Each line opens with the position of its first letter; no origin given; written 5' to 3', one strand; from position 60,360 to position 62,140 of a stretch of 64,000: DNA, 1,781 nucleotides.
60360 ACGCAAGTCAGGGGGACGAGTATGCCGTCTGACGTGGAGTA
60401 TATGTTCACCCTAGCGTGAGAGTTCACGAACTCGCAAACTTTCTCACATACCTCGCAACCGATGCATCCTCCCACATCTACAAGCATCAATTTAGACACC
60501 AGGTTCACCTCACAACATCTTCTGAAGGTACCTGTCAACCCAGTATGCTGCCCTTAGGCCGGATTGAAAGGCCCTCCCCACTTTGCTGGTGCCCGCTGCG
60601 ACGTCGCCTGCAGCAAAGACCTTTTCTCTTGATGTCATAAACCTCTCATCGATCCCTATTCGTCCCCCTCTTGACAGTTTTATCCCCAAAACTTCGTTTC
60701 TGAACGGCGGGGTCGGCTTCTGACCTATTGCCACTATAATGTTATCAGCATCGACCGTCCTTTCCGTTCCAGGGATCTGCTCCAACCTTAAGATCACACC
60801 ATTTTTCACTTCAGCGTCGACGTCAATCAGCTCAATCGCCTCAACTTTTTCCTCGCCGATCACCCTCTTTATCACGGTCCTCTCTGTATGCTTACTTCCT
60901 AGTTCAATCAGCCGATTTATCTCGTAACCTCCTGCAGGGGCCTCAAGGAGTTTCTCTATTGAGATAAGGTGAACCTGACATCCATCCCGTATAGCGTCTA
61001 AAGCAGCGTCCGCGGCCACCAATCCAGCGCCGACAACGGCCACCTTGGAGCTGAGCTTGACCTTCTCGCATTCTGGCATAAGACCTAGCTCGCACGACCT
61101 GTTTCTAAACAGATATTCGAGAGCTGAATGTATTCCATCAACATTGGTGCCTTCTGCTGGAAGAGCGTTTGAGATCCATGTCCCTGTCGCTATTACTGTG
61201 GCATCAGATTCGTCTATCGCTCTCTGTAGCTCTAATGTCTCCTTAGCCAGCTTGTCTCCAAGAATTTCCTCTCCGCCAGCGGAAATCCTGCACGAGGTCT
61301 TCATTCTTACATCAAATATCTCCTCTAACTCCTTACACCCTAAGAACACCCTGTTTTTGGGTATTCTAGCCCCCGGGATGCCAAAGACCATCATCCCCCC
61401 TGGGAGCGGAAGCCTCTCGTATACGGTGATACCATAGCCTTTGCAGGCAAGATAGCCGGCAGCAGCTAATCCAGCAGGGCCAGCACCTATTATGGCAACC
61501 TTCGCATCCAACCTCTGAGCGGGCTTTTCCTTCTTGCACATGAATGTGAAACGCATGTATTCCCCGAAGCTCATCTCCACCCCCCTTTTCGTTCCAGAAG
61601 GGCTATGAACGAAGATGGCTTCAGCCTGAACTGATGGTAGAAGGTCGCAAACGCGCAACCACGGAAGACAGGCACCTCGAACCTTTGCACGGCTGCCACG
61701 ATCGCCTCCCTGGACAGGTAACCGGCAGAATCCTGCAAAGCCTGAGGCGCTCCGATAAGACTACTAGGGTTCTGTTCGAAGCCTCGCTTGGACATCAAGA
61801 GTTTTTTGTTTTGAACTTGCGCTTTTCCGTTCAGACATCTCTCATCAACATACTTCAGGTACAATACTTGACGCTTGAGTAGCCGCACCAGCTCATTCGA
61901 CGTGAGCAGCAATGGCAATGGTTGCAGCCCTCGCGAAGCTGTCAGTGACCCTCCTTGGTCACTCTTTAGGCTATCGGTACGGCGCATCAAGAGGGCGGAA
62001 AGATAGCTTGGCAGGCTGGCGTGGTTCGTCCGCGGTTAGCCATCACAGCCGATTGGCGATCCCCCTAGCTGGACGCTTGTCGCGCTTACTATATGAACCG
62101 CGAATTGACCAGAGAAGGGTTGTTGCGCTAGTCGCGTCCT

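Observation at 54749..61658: FHL-type (hycBCDEFG-order) group-4 [NiFe] hydrogenase operon preceded by a GltD-like NAD(P)H oxidoreductase instead of formate dehydrogenase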

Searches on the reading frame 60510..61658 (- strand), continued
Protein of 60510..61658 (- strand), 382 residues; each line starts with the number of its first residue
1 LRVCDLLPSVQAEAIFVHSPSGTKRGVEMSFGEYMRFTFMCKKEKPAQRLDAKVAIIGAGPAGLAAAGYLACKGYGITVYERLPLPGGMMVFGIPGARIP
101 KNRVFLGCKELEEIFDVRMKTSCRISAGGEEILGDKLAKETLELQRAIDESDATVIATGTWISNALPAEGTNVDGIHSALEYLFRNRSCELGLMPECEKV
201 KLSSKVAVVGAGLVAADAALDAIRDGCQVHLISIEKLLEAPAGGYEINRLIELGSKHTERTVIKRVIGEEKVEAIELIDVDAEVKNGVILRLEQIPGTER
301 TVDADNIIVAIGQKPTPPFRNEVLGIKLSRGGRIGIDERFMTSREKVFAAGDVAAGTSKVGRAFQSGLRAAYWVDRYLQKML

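Call 18: find_encoding_contigs(protein=P0108, flank=10000, max_places=1)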
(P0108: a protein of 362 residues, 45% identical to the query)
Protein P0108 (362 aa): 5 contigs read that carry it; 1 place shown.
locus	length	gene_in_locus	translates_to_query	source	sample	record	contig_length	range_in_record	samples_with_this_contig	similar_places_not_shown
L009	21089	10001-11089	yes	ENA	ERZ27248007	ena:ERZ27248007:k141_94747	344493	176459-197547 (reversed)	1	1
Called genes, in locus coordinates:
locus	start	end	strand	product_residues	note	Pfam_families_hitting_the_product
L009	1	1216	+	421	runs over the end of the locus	PF19289:PmbA_TldD_3rd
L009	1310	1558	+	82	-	-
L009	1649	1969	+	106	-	PF02615:Ldh_2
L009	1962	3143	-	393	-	PF07282:Cas12f1-like_TNB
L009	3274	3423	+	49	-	-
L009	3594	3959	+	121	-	PF02615:Ldh_2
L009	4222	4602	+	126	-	PF01042:Ribonuc_L-PSP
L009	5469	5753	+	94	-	PF04066:MrpF_PhaF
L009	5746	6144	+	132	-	PF03334:PhaG_MnhG_YufB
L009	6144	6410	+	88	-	PF13244:MbhD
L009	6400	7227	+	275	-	PF04039:MnhB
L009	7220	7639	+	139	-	PF00420:Oxidored_q2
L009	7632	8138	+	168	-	PF01899:MNHE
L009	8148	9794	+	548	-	PF00662:Proton_antipo_N (weak), PF00361:Proton_antipo_M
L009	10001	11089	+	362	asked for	PF00070:Pyr_redox (faint), PF07992:Pyr_redox_2, PF13450:NAD_binding_8 (weak), PF13738:Pyr_redox_3 (weak)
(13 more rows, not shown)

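Call 19: find_encoding_contigs(protein=P0116, flank=10000, max_places=1)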
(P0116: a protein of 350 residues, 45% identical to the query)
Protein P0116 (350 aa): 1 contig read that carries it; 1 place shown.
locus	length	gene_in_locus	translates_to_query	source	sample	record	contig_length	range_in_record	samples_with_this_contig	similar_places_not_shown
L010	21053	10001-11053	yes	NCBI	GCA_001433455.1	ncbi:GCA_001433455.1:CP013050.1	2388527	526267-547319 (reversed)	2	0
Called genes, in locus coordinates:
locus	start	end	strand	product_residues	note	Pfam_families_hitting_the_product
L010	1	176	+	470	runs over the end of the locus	PF00361:Proton_antipo_M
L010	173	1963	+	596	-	PF00662:Proton_antipo_N (weak), PF00361:Proton_antipo_M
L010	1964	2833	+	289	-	PF00146:NADHdh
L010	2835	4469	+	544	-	PF00329:Complex1_30kDa, PF00374:NiFeSe_Hases, PF00346:Complex1_49kDa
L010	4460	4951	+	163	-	PF12797:Fer4_2 (weak), PF12837:Fer4_6 (weak), PF00037:Fer4 (weak), PF13237:Fer4_10, PF14697:Fer4_21, PF12838:Fer4_7, PF13187:Fer4_9, PF00037:Fer4 (weak), +7 more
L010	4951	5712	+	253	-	PF01058:Oxidored_q6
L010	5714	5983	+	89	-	PF04066:MrpF_PhaF (weak)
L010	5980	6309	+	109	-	PF03334:PhaG_MnhG_YufB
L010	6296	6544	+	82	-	PF13244:MbhD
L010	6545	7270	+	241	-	PF20501:MbhE (weak), PF04039:MnhB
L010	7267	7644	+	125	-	PF00420:Oxidored_q2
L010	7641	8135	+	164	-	PF01899:MNHE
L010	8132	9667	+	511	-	PF00662:Proton_antipo_N, PF00361:Proton_antipo_M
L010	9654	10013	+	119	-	-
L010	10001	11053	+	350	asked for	PF00070:Pyr_redox (faint), PF00743:FMO-like (faint), PF01262:AlaDh_PNT_C (faint), PF01266:DAO (faint), PF07992:Pyr_redox_2, PF13450:NAD_binding_8, PF13738:Pyr_redox_3 (weak)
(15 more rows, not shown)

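Call 20: find_encoding_contigs(protein=P0032, flank=10000, max_places=1)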
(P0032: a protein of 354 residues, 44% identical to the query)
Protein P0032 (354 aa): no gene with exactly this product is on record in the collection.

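Call 51: find_related_loci(query=A2, collection=genome_contigs, flank=10000)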
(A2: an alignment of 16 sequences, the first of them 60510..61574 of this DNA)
Query A2 (354 aa) in genome_contigs; peptide patterns used: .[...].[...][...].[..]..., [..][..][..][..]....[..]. (x = any residue, [..] = any of these).
600 stretches matched a pattern (row limit reached: there are more); 247 encode a relative of the query (tblastn E <= 1e-3); the best 80 are kept; 80 distinct loci.
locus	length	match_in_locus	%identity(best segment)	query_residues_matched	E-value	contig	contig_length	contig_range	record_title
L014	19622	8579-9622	42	5-351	8e-71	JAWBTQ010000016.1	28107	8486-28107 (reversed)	MAG: Sulfolobales archaeon isolate JZ-1_201709_bins_45 JZ-1_201709_bins_45_scaffold_16, whole genome shotgun sequence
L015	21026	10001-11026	39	2-352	3e-62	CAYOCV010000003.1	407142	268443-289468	MAG TPA_asm: uncultured Desulfovibrio sp. isolate binchicken_co152_25 genome assembly, contig: NODE_11_length_407142_cov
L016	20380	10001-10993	35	14-352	3e-43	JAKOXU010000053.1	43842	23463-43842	MAG: Bacillota bacterium isolate JPNG_metabat.97 k201_375244, whole genome shotgun sequence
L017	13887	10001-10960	34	25-351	4e-38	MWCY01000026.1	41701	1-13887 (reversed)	MAG: Candidatus Hydrogenedentes bacterium ADurb.Bin170 BWY07_contig000026, whole genome shotgun sequence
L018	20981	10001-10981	32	16-351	8e-37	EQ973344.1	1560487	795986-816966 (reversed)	Clostridium methylpentosum DSM 5476 Scfld6 genomic scaffold, whole genome shotgun sequence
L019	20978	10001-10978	34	17-350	6e-37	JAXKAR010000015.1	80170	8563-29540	MAG: Emergencia sp. isolate DOME_MAG_8489 8489_D0104_k141_33112, whole genome shotgun sequence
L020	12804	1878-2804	34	25-351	2e-36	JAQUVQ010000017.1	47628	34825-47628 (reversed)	MAG: Smithellaceae bacterium isolate STD2_170 NODE_2524_length_47628_cov_7.877392_Sandtown_D2, whole genome shotgun sequ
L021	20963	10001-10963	33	23-350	1e-35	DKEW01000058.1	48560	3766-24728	MAG TPA_asm: Pelobacter sp. UBA6812 UBA6812_contig_10447, whole genome shotgun sequence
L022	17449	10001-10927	35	25-351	6e-35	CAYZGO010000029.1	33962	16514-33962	MAG TPA_asm: uncultured Anaerolineales bacterium isolate binchicken_co100_350 genome assembly, contig: NODE_1869_length_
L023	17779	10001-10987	33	14-350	1e-34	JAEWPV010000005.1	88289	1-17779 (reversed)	MAG: Bacillota bacterium isolate OH_SBrB_111 k127_330843, whole genome shotgun sequence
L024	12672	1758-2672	33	25-350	2e-34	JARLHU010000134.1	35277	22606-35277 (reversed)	MAG: Desulfosporosinus sp. isolate MAG_BO167 MetaBAT2_Bin_167_sub_Oxic_k141_1347852, whole genome shotgun sequence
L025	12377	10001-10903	33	19-351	2e-34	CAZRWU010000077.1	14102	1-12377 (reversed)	MAG TPA_asm: uncultured Rhodospirillaceae bacterium isolate binchicken_co350_172 genome assembly, contig: NODE_4935_leng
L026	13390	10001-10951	34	25-350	4e-34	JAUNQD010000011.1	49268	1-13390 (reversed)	MAG: Bacillota bacterium isolate S37M_St_28 NODE_30_length_49268_cov_10.786845, whole genome shotgun sequence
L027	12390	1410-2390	33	19-351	3e-33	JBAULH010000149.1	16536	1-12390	MAG: Candidatus Deferrimicrobiaceae bacterium isolate MFD09314_ilm_asm_bin47 k127_420117, whole genome shotgun sequence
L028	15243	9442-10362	32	25-350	3e-33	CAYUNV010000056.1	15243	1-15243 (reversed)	MAG TPA_asm: uncultured Negativicutes bacterium isolate binchicken_co104_52 genome assembly, contig: NODE_3026_length_15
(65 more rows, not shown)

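Call 63: find_encoding_contigs(protein=P0002, flank=8000, max_places=2)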
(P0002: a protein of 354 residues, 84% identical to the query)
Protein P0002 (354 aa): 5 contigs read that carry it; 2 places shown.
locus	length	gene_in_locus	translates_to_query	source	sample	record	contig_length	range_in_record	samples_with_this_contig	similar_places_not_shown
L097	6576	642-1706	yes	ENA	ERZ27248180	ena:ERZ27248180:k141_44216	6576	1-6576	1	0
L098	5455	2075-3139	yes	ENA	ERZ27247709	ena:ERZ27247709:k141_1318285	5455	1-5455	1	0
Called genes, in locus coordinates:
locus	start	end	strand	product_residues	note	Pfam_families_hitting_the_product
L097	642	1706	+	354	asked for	PF00070:Pyr_redox (faint), PF01266:DAO (faint), PF02737:3HCDH_N (faint), PF07992:Pyr_redox_2, PF12831:FAD_oxidored (faint), PF13450:NAD_binding_8 (weak), PF13738:Pyr_redox_3 (faint)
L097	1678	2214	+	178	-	PF12798:Fer4_3 (faint), PF13187:Fer4_9 (faint), PF13484:Fer4_16 (faint), PF12797:Fer4_2 (faint), PF13247:Fer4_11, PF14697:Fer4_21 (weak), PF12838:Fer4_7, PF00037:Fer4 (weak), +3 more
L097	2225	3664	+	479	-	-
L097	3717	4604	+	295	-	PF00146:NADHdh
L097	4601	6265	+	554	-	PF00329:Complex1_30kDa, PF00374:NiFeSe_Hases, PF00346:Complex1_49kDa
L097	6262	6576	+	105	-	?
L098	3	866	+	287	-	?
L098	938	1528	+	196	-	PF09819:ABC_cobalt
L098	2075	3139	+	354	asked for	PF00070:Pyr_redox (faint), PF01266:DAO (faint), PF02737:3HCDH_N (faint), PF07992:Pyr_redox_2, PF12831:FAD_oxidored (faint), PF13450:NAD_binding_8 (weak), PF13738:Pyr_redox_3 (faint)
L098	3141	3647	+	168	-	PF12797:Fer4_2 (faint), PF13484:Fer4_16 (faint), PF12837:Fer4_6 (faint), PF13247:Fer4_11, PF14697:Fer4_21 (weak), PF12838:Fer4_7, PF13187:Fer4_9 (weak), PF00037:Fer4 (weak), +3 more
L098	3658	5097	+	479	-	-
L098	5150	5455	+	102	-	?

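Call 64: search_solved_structures(query=window:60510-61574:-, max_evalue=1e-35, show_alignments=2)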
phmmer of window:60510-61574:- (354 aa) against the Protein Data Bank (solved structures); distinct sequences matched with E-value up to 1e-35: 4.
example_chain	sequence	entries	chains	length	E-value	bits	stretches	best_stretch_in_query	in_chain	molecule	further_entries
5jca_L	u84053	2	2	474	2.6e-45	158.3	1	16-352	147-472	NADH-dependent Ferredoxin:NADP Oxidoreductase (NfnI) subunit alpha | NADH-dependent Ferredoxin:NADP Oxidoreductase subunit alpha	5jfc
9n5u_A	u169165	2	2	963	1.4e-40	142.7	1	24-351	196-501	NfnA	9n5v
4ylf_B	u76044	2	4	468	4.5e-40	141.1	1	23-350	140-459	Dihydropyrimidine dehydrogenase subunit A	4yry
5vj7_A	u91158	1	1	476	5.6e-39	137.5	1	16-352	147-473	Oxidoreductase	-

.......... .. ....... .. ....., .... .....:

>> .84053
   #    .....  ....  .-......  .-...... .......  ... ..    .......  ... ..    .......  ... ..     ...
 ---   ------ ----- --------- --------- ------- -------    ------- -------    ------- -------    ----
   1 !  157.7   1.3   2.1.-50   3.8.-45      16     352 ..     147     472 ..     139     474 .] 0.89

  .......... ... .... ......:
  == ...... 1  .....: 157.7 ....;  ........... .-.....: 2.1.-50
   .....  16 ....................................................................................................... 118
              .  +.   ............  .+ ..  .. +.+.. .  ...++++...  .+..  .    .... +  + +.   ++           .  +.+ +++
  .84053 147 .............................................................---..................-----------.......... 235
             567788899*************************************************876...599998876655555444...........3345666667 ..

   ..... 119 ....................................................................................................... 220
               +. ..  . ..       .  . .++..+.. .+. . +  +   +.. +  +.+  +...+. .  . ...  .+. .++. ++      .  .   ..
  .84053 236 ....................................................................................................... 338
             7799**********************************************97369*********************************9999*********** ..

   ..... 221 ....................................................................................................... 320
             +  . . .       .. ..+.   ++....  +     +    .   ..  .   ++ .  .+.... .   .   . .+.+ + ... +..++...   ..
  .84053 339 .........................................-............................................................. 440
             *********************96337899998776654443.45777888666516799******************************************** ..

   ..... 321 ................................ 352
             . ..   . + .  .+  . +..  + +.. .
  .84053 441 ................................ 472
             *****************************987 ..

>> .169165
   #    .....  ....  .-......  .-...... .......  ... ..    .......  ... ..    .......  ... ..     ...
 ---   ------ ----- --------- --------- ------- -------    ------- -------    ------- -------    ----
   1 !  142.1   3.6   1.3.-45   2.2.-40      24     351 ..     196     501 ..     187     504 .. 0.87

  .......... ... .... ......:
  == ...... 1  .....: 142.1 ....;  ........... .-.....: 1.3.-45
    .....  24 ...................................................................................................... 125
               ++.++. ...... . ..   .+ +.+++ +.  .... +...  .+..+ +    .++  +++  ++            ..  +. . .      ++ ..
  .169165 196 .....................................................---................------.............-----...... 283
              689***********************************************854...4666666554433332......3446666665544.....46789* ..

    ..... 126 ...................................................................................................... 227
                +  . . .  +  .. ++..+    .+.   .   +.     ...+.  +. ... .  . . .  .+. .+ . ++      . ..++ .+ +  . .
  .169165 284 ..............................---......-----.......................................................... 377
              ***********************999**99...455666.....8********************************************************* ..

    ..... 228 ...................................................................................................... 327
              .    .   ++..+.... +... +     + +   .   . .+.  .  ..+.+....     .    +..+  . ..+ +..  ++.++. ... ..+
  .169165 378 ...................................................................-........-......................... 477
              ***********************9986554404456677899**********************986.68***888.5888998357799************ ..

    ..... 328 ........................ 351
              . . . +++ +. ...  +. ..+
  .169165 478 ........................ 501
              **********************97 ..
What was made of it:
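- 60510..61574 (-): GltD/SudA/NfnL-like FAD + NAD(P)H flavoprotein, 354 aa, without the N-terminal 2x[4Fe-4S] domain (PRK12770 subfamily). Proposed NADH entry or exit site. PDB best hit NfnI-L 5jca_L at 2.6e-45, aligning only to residues 147-472 (call 64).
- Closest known: NfnAB / SudAB and the glutamate synthase small subunit. Same: The FAD and NAD(P)H domains are homologous to NfnI-L at 2.6e-45 (call 64).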

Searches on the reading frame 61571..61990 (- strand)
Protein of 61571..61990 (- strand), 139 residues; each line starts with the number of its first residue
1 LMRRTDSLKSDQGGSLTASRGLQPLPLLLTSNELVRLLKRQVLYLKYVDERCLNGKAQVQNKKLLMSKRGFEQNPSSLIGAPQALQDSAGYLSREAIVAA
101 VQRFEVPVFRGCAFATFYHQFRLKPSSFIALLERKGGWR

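Call 14: search_protein_families(library=pfam, proteins=[window:61571-61990:-], max_evalue=0.01)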
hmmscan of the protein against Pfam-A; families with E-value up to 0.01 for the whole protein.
window:61571-61990:- (139 aa): 1 family
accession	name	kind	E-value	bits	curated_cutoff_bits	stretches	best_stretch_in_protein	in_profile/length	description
PF01257.25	2Fe-2S_thioredx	-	5.6e-06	26.7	24.8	1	71-126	8-63/145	Thioredoxin-like [2Fe-2S] ferredoxin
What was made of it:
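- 61571..61990 (-): Upstream ORF holding only the N-terminal helical part of a NuoE/HoxE-type protein, with no cluster-binding domain. Probably a decaying relic that now carries the GltD ribosome-binding site. PF01257 26.7 bits, profile positions 8-63 of 145 (call 14).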
